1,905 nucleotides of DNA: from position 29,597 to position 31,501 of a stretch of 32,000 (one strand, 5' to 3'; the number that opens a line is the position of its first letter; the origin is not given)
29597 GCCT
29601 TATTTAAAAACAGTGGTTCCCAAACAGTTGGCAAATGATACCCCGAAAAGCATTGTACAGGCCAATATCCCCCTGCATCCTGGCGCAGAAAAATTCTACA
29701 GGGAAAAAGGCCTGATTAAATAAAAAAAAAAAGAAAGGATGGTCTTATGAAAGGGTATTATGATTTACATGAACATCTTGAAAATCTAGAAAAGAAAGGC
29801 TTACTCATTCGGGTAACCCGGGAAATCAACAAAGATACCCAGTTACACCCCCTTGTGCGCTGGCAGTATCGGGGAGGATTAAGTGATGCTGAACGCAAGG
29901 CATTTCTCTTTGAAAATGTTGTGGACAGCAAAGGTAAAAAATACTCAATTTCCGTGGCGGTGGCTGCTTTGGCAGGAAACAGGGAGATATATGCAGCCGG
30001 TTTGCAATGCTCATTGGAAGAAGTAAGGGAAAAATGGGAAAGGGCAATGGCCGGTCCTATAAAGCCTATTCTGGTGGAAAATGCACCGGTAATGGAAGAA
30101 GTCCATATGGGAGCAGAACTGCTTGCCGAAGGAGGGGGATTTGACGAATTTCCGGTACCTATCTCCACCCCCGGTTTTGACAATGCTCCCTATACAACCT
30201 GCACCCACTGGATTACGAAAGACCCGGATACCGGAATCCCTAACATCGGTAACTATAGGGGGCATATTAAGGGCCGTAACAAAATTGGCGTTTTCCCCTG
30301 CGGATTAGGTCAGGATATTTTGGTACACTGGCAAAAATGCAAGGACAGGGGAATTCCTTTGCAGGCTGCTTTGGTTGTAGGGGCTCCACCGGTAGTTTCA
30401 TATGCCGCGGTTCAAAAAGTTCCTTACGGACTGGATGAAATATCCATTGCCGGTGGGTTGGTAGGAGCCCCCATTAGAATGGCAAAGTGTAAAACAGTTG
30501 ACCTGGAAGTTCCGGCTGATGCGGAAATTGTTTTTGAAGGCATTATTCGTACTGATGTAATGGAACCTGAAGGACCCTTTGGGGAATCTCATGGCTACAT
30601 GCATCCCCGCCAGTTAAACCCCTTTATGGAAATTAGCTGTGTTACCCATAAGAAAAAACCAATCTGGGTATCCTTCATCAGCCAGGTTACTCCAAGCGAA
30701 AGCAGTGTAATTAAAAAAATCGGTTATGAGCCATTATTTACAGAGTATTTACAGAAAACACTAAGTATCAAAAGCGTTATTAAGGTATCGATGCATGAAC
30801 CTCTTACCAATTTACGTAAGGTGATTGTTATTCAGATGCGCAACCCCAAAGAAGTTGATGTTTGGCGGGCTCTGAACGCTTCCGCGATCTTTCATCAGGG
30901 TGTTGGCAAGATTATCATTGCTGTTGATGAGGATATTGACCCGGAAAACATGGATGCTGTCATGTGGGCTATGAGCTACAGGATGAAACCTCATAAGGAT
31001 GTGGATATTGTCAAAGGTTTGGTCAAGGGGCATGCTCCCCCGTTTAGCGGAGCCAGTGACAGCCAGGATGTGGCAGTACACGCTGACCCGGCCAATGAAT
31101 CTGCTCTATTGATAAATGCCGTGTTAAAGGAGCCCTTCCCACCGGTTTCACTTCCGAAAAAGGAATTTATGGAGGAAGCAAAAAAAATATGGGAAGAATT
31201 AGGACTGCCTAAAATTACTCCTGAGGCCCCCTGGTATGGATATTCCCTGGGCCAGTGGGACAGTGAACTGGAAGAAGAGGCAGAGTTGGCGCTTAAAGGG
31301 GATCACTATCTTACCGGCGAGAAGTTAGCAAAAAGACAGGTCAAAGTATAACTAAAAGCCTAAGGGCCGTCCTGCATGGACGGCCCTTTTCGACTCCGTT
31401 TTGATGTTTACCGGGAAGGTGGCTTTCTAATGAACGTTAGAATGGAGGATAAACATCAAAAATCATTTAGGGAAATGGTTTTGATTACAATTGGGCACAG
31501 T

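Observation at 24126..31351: Module 2: sigma54 activator with PrpR_N-type sensor driving a TAXI-TRAP transporter fused to a 534-aa UbiD paralogue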

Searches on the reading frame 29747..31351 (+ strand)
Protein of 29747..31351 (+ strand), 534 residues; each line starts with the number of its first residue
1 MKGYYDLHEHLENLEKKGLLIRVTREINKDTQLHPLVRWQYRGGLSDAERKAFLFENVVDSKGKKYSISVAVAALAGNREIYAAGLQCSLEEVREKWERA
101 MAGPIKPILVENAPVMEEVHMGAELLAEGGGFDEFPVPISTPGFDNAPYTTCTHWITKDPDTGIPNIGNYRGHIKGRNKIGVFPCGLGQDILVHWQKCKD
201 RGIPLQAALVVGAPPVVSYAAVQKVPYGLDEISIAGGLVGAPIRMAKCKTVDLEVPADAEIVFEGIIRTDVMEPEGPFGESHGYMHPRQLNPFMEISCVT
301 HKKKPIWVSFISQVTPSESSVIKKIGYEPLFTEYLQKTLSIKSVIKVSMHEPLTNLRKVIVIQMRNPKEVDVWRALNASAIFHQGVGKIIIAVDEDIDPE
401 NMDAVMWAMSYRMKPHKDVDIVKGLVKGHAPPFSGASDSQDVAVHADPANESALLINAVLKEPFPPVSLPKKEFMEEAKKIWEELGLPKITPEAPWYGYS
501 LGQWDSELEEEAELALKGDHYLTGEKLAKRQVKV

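Call 3: search_protein_families(library=pfam, proteins=[window:29747-31351:+])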
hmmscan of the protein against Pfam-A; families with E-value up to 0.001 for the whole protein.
window:29747-31351:+ (534 aa): 3 families
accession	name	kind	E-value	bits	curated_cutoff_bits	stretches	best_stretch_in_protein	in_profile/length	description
PF01977.22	UbiD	-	2.2e-51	174.4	23.3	1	131-310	22-201/206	3-octaprenyl-4-hydroxybenzoate carboxy-lyase Rift-related domain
PF20696.2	UbiD_C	-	1.2e-13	51.6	24.2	1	330-425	11-105/127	3-octaprenyl-4-hydroxybenzoate carboxy-lyase C-terminal domain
PF20695.2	UbiD_N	-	1.3e-05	25.6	24.3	1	11-97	1-74/78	3-octaprenyl-4-hydroxybenzoate carboxy-lyase N-terminal domain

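Call 4: search_protein_families(library=ncbifam, proteins=[window:29747-31351:+])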
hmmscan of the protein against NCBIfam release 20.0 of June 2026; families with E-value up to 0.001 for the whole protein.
window:29747-31351:+ (534 aa): 7 families
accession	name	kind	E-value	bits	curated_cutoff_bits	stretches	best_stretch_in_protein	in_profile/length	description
TIGR00148.1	TIGR00148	subfamily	1.2e-67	228.5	244.85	1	8-426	2-414/438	UbiD family decarboxylase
NF041204.1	VdcC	exception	2e-53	181.5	650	1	4-425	1-413/467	non-oxidative hydroxyarylic acid decarboxylases subunit C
TIGR03701.1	mena_SCO4490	equivalog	7.7e-49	166.6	495.9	1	10-426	2-418/433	menaquinone biosynthesis decarboxylase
NF041219.1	BagN_FevL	exception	1.6e-33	116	1000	1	4-308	17-321/502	bagremycin/ferroverdin biosynthesis UbiD family decarboxylase BagN/FevL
NF008175.0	PRK10922.1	equivalog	2.8e-33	115.2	788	1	131-423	141-431/497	4-hydroxy-3-polyprenylbenzoate decarboxylase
TIGR02723.1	phenyl_P_alpha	equivalog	4.6e-29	101.4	564.6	1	9-426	12-417/485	phenylphosphate carboxylase subunit alpha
TIGR02724.1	phenyl_P_beta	equivalog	1e-26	93.4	468.95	1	64-440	50-426/472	phenylphosphate carboxylase subunit beta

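Call 10: search_solved_structures(query=window:29747-31351:+, max_evalue=0.00001)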
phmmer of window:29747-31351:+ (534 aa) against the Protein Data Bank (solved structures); distinct sequences matched with E-value up to 0.00001: 40.
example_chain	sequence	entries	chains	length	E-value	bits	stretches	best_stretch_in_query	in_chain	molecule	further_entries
6h6x_B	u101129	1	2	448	1.1e-47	166.4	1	6-439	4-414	3-polyprenyl-4-hydroxybenzoate decarboxylase and related decarboxylases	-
6h6v_A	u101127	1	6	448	2.2e-46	162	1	6-440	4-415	3-polyprenyl-4-hydroxybenzoate decarboxylase and related decarboxylases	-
7ae4_A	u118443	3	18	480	3.2e-33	118.6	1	2-424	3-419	Phenolic acid decarboxylase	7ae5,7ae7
7pda_A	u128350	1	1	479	2.1e-31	112.6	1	101-433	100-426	UbiD family decarboxylase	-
7nf0_A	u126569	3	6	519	3.3e-27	98.8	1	46-419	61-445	Ferulic acid decarboxylase 1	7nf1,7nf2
2idb_A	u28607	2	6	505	1.5e-26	96.6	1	128-425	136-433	3-octaprenyl-4-hydroxybenzoate carboxy-lyase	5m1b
5m1c_A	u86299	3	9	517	1.6e-26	96.5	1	128-425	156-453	3-octaprenyl-4-hydroxybenzoate carboxy-lyase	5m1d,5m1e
7ney_A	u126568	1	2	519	3.3e-26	95.5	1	46-437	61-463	Ferulic acid decarboxylase 1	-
6da6_A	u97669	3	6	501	3.8e-26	95.3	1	91-311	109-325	UbiD-like decarboxylase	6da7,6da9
7abn_D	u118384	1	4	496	1.3e-23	86.9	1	6-418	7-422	UbiD-like decarboxylase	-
4ip2_A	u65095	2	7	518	1.5e-23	86.7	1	6-418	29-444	Aromatic Acid Decarboxylase | PA0254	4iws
7abo_C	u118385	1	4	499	2.4e-23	86.1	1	6-418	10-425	UbiD-like decarboxylase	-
7p9q_A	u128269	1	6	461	1.7e-22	83.3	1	5-420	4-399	AnInD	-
7nf3_A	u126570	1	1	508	3.1e-22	82.4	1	87-424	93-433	Ferulic acid decarboxylase 1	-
7nf4_A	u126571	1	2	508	3.8e-22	82.1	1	87-424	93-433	Ferulic acid decarboxylase 1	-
8oz5_A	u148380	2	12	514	6.6e-22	81.3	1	3-432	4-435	Phthaloyl-CoA decarboxylase (Pcd)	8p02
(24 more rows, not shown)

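Call 11: find_homologous_proteins(query=window:29747-31351:+, max_evalue=1e-20)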
Query window:29747-31351:+ (534 aa): 8000 proteins with E <= 1e-20 among 8000 candidates; the best 120 are listed.
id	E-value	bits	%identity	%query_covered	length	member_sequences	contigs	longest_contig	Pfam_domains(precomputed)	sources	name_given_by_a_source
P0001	0.0e+0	1121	89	100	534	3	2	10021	PF20696.3,PF01977.23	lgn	-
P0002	0.0e+0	1039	80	100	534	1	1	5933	PF20696.3,PF01977.23,PF20695.3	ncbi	-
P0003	0.0e+0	1038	79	100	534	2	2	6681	PF20696.3,PF01977.23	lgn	-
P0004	0.0e+0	1024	78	100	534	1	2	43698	PF20696.3,PF01977.23,PF20695.3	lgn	-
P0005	0.0e+0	1013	79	100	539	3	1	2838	PF20696.3,PF01977.23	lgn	-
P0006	8.2e-297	1004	79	100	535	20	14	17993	PF20696.3,PF01977.23,PF20695.3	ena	-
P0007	8.6e-296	1000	79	100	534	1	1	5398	PF20696.3,PF01977.23,PF20695.3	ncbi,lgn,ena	-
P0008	2.8e-283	959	82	90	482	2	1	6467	PF20696.3,PF01977.23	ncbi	ncbi:MAG: UbiD family decarboxylase, partial [Bacillota bacterium]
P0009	4.2e-279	945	73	100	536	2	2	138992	PF20696.3,PF01977.23,PF20695.3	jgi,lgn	-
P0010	1.2e-277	940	73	100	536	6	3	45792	PF20696.3,PF01977.23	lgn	-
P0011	2.2e-276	936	74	100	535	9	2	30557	PF20696.3,PF01977.23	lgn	-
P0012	3.5e-274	929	72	100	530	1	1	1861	PF20696.3,PF01977.23,PF20695.3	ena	-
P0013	1.7e-269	913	70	100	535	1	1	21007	PF20696.3,PF01977.23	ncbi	-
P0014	9.5e-266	901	70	100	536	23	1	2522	PF20696.3,PF01977.23,PF20695.3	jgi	-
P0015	2.0e-265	900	70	99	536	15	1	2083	PF20696.3,PF01977.23,PF20695.3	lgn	-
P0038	2.7e-252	857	66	99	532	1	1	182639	PF20696.3,PF01977.23,PF20695.3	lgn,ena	-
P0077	5.1e-242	823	66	99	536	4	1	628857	PF20696.3,PF01977.23,PF20695.3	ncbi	-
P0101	8.1e-240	815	63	99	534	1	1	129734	PF20696.3,PF01977.23,PF20695.3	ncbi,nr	ncbi:MAG: UbiD family decarboxylase [Candidatus Tectomicrobia bacterium]|nr:UbiD family decarboxylas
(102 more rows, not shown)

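Call 13: find_related_loci(query=window:29747-31351:+, collection=genome_contigs, flank=10000)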
Query window:29747-31351:+ (534 aa) in genome_contigs; peptide patterns used: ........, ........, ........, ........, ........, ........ (x = any residue, [..] = any of these).
15 stretches matched a pattern; 4 encode a relative of the query (tblastn E <= 1e-3); 4 distinct loci.
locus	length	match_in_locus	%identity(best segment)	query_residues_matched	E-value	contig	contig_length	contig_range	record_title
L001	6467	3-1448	82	53-534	0e+0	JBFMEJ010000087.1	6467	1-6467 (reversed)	MAG: Bacillota bacterium isolate MAG242 MAG242_87, whole genome shotgun sequence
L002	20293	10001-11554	50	6-531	1e-170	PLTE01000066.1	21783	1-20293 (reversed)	MAG: Hyphomicrobiales bacterium isolate bog_931 73.20120700_S1D.242_contig_316148, whole genome shotgun sequence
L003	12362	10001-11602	79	1-534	0e+0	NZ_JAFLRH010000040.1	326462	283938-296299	Paradesulfitobacterium ferrireducens strain PLL0 L1_ctg0001, whole genome shotgun sequence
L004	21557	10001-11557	50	6-532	4e-171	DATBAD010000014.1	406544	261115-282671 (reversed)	MAG TPA_asm: Xanthobacteraceae bacterium isolate SMAG_U5722 k141_1881101, whole genome shotgun sequence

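Call 16: find_encoding_contigs(protein=window:29747-31351:+, flank=10000, max_places=4)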
Protein window:29747-31351:+ (534 aa): no gene with exactly this product is on record in the collection.

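Call 17: search_protein_families(library=pfam, proteins=[L003:538-1599:+, L003:1623-2879:+, L003:3275-4351:+, L003:4433-5905:+, L003:5922-7022:+, L003:7110-8600:+, L003:8602-9216:+, L003:9311-9877:+, L003:11827-12357:-])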
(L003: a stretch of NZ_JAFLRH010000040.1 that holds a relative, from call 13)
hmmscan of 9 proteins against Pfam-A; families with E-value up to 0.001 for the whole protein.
L003:538-1599:+ (353 aa): 2 families
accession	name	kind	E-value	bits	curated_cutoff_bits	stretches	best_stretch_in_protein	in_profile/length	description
PF02423.21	OCD_Mu_crystall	-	1e-39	136.9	24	1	101-322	88-299/314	Ornithine cyclodeaminase/mu-crystallin family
PF01488.26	Shikimate_DH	-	6.4e-05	23.5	24.3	1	140-231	10-99/138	Shikimate / quinate 5-dehydrogenase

L003:1623-2879:+ (418 aa): 1 family
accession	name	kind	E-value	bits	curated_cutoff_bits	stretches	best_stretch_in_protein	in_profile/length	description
PF06808.19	DctM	-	1.8e-51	175.8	23.8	1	124-393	2-254/413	Tripartite ATP-independent periplasmic transporter, DctM component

L003:3275-4351:+ (358 aa): 1 family
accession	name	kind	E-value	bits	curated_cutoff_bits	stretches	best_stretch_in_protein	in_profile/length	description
PF16868.10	NMT1_3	-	2.4e-47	162.4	27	1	68-355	2-289/289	NMT1-like family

L003:4433-5905:+ (490 aa): 3 families
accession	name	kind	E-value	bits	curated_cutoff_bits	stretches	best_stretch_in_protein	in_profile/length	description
PF01977.22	UbiD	-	6.8e-66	221.8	23.3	1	122-322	3-206/206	3-octaprenyl-4-hydroxybenzoate carboxy-lyase Rift-related domain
PF20696.2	UbiD_C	-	2.4e-27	95.9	24.2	1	331-456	5-127/127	3-octaprenyl-4-hydroxybenzoate carboxy-lyase C-terminal domain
PF20695.2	UbiD_N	-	1.4e-12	47.9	24.3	1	23-99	1-70/78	3-octaprenyl-4-hydroxybenzoate carboxy-lyase N-terminal domain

L003:5922-7022:+ (366 aa): 1 family
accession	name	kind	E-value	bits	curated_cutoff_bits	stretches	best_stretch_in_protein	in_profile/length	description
PF03401.19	TctC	-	5.7e-12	46.2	27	1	85-349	5-261/274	Tripartite tricarboxylate transporter family receptor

L003:7110-8600:+ (496 aa): 1 family
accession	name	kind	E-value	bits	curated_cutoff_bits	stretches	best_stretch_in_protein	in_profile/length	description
PF01970.21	TctA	-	3.2e-117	392.2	28.9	1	20-439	2-423/423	Tripartite tricarboxylate transporter TctA family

L003:8602-9216:+ (204 aa): 1 family
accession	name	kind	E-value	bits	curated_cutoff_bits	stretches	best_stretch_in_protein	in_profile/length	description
PF07331.16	TctB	-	1.5e-08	35.3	29.1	1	11-193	2-135/137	Tripartite tricarboxylate transporter TctB family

L003:9311-9877:+ (188 aa): 2 families
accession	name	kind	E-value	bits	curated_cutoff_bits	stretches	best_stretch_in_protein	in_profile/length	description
PF07883.17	Cupin_2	-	3.1e-10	40.1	27.2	1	88-154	4-69/70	Cupin domain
PF02311.25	AraC_binding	-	5.8e-05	23.3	21.1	1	85-155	6-75/135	AraC-like ligand binding domain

L003:11827-12357:- (176 aa): 0 families

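Call 18: find_encoding_contigs(protein=P0001, flank=10000, max_places=3)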
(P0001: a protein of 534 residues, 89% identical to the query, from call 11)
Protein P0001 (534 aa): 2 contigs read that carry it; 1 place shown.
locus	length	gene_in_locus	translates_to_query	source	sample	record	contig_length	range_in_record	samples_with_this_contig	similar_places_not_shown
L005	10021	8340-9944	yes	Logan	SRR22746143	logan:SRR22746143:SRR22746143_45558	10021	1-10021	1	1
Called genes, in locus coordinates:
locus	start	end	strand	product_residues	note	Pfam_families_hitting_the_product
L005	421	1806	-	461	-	PF20695:UbiD_N, PF01977:UbiD, PF20696:UbiD_C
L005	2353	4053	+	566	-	PF00890:FAD_binding_2, PF07992:Pyr_redox_2 (faint), PF12831:FAD_oxidored (faint), PF03486:HI0933_like (weak), PF02910:Succ_DH_flav_C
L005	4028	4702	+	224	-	PF13085:Fer2_3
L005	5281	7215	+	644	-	PF06808:DctM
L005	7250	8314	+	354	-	PF16868:NMT1_3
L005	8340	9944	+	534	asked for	PF01977:UbiD, PF20696:UbiD_C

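Call 19: find_encoding_contigs(protein=P0004, flank=10000, max_places=3)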
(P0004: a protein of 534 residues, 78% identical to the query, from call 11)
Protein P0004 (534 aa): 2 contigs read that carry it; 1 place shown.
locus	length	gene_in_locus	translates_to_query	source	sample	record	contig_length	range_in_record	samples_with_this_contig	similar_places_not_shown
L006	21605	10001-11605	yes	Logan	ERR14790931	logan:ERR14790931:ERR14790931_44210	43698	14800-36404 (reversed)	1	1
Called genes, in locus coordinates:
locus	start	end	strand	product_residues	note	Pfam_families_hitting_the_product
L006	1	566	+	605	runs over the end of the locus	PF02730:AFOR_N, PF01314:AFOR_C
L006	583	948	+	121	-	PF02597:ThiS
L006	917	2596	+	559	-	PF02776:TPP_enzyme_N, PF00205:TPP_enzyme_M, PF02775:TPP_enzyme_C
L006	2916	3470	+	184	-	PF07883:Cupin_2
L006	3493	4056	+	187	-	PF02041:Auxin_BP (weak), PF07883:Cupin_2 (faint)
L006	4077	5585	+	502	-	PF01970:TctA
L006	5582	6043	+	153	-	PF07331:TctB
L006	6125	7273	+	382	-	-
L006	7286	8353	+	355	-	PF02423:OCD_Mu_crystall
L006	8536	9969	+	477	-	PF20695:UbiD_N, PF01977:UbiD, PF20696:UbiD_C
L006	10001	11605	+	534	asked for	PF20695:UbiD_N (weak), PF01977:UbiD, PF20696:UbiD_C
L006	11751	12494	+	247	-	PF00392:GntR, PF07729:FCD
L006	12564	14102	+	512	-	PF20695:UbiD_N, PF01977:UbiD, PF20696:UbiD_C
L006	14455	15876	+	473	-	PF20695:UbiD_N, PF01977:UbiD, PF20696:UbiD_C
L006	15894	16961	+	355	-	PF03401:TctC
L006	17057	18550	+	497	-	PF01970:TctA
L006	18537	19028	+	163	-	PF07331:TctB (weak)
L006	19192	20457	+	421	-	PF02515:CoA_transf_3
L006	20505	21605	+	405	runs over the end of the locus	PF02515:CoA_transf_3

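Call 20: find_encoding_contigs(protein=P0009, flank=8000, max_places=2)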
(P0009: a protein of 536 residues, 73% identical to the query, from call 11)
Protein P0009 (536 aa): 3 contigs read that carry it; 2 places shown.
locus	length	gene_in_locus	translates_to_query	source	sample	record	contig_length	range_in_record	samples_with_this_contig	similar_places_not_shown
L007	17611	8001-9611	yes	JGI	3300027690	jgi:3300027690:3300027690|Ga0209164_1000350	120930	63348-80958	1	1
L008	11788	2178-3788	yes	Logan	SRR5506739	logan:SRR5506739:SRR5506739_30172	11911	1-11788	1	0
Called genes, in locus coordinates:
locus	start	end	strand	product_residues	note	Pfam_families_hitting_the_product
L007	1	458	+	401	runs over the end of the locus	PF07690:MFS_1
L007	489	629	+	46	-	PF04879:Molybdop_Fe4S4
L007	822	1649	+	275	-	PF00753:Lactamase_B, PF19583:ODP (weak)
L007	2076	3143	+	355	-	PF02423:OCD_Mu_crystall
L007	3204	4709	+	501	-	PF01970:TctA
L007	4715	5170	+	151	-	PF07331:TctB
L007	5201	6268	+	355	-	PF03401:TctC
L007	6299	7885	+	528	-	PF00890:FAD_binding_2, PF01266:DAO (weak), PF07992:Pyr_redox_2 (weak), PF02910:Succ_DH_flav_C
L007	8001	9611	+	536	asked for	PF20695:UbiD_N (faint), PF01977:UbiD, PF20696:UbiD_C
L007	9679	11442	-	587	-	PF01979:Amidohydro_1, PF07969:Amidohydro_3 (weak), PF13382:Adenine_deam_C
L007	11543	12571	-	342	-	-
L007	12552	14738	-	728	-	-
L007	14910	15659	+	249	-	PF00702:Hydrolase, PF12710:HAD (weak), PF13419:HAD_2, PF13242:Hydrolase_like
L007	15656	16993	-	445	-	PF13191:AAA_16 (faint), PF05673:DUF815, PF20720:nSTAND3 (faint), PF00004:AAA (weak)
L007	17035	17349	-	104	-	-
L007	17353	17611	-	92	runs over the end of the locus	-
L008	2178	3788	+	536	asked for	PF20695:UbiD_N (faint), PF01977:UbiD, PF20696:UbiD_C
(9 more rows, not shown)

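Call 21: find_encoding_contigs(protein=P0038, flank=8000, max_places=2)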
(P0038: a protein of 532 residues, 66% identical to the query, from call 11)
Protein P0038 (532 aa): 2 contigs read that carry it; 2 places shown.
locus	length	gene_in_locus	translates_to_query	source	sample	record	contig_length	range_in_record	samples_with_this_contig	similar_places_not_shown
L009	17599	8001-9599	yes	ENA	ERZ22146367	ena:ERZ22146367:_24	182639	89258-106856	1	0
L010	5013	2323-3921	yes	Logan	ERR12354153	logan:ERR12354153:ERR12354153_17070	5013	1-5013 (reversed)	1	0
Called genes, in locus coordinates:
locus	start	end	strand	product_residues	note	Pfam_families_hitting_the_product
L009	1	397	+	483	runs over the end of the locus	PF01977:UbiD, PF20696:UbiD_C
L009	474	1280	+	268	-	-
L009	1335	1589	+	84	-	-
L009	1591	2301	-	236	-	PF00596:Aldolase_II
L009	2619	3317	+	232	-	PF00596:Aldolase_II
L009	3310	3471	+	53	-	-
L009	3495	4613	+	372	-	PF00190:Cupin_1 (faint), PF07883:Cupin_2 (weak)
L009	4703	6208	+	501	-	PF06277:EutA, PF06723:MreB_Mbl (faint)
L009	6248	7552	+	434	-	PF07690:MFS_1, PF00083:Sugar_tr (weak), PF07690:MFS_1, PF12832:MFS_1_like (weak)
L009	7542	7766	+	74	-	-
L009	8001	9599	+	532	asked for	PF20695:UbiD_N (weak), PF01977:UbiD, PF20696:UbiD_C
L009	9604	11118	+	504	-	PF01970:TctA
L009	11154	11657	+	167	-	PF07331:TctB (weak)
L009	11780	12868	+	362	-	PF03401:TctC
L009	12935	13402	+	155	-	-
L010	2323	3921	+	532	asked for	PF20695:UbiD_N (weak), PF01977:UbiD, PF20696:UbiD_C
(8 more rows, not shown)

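Call 22: find_encoding_contigs(protein=P0077, flank=8000, max_places=2)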
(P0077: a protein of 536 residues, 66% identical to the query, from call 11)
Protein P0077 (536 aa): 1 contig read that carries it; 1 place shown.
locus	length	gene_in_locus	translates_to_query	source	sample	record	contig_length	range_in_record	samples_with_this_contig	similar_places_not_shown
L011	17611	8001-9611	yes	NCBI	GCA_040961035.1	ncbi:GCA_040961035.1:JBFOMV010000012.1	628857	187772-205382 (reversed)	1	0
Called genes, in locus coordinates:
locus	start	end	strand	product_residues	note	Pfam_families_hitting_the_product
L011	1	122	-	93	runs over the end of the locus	PF02597:ThiS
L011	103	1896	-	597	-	PF02730:AFOR_N, PF01314:AFOR_C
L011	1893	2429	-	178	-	PF14697:Fer4_21 (faint), PF00037:Fer4 (faint), PF12797:Fer4_2 (faint), PF12837:Fer4_6 (faint), PF13237:Fer4_10 (weak), PF12838:Fer4_7, PF13187:Fer4_9 (weak), PF13247:Fer4_11 (weak), +1 more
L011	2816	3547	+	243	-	PF00392:GntR, PF14502:HTH_41 (weak), PF07840:FadR_C (weak), PF07729:FCD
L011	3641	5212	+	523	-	PF20695:UbiD_N, PF01977:UbiD, PF20696:UbiD_C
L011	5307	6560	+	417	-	PF02515:CoA_transf_3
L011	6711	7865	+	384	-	PF02515:CoA_transf_3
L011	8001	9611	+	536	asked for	PF20695:UbiD_N (weak), PF01977:UbiD, PF20696:UbiD_C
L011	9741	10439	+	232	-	PF00596:Aldolase_II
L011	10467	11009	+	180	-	PF02311:AraC_binding (weak), PF07883:Cupin_2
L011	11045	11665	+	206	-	PF02041:Auxin_BP (weak), PF12973:Cupin_7 (faint), PF07883:Cupin_2 (faint)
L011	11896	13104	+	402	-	PF03401:TctC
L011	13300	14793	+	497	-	PF01970:TctA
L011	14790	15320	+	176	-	PF07331:TctB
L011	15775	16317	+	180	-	PF07883:Cupin_2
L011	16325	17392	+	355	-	PF02423:OCD_Mu_crystall, PF01488:Shikimate_DH (weak)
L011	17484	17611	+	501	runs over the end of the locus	PF01970:TctA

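Call 23: find_encoding_contigs(protein=P0101, flank=8000, max_places=2)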
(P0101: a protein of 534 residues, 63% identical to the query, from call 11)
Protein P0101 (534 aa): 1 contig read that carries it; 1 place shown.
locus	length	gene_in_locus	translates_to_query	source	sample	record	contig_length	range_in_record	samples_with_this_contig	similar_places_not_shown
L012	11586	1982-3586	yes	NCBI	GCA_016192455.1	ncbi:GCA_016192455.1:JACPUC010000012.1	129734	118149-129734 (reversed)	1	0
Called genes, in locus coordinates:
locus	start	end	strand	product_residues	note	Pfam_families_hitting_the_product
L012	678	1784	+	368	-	PF04909:Amidohydro_2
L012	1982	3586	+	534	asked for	PF20695:UbiD_N (weak), PF01977:UbiD, PF20696:UbiD_C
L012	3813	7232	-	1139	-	PF00873:ACR_tran, PF03176:MMPL (weak)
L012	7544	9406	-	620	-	PF25917:BSH_RND, PF25973:BSH_CzcB (weak), PF25984:BSH_YknX (faint), PF25881:HH_YBHG (faint), PF25954:Beta-barrel_RND_2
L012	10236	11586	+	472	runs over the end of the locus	PF00890:FAD_binding_2 (weak), PF01134:GIDA (weak), PF01262:AlaDh_PNT_C (faint), PF07992:Pyr_redox_2, PF12831:FAD_oxidored, PF13738:Pyr_redox_3 (weak), PF00070:Pyr_redox, PF02852:Pyr_redox_dim, +3 more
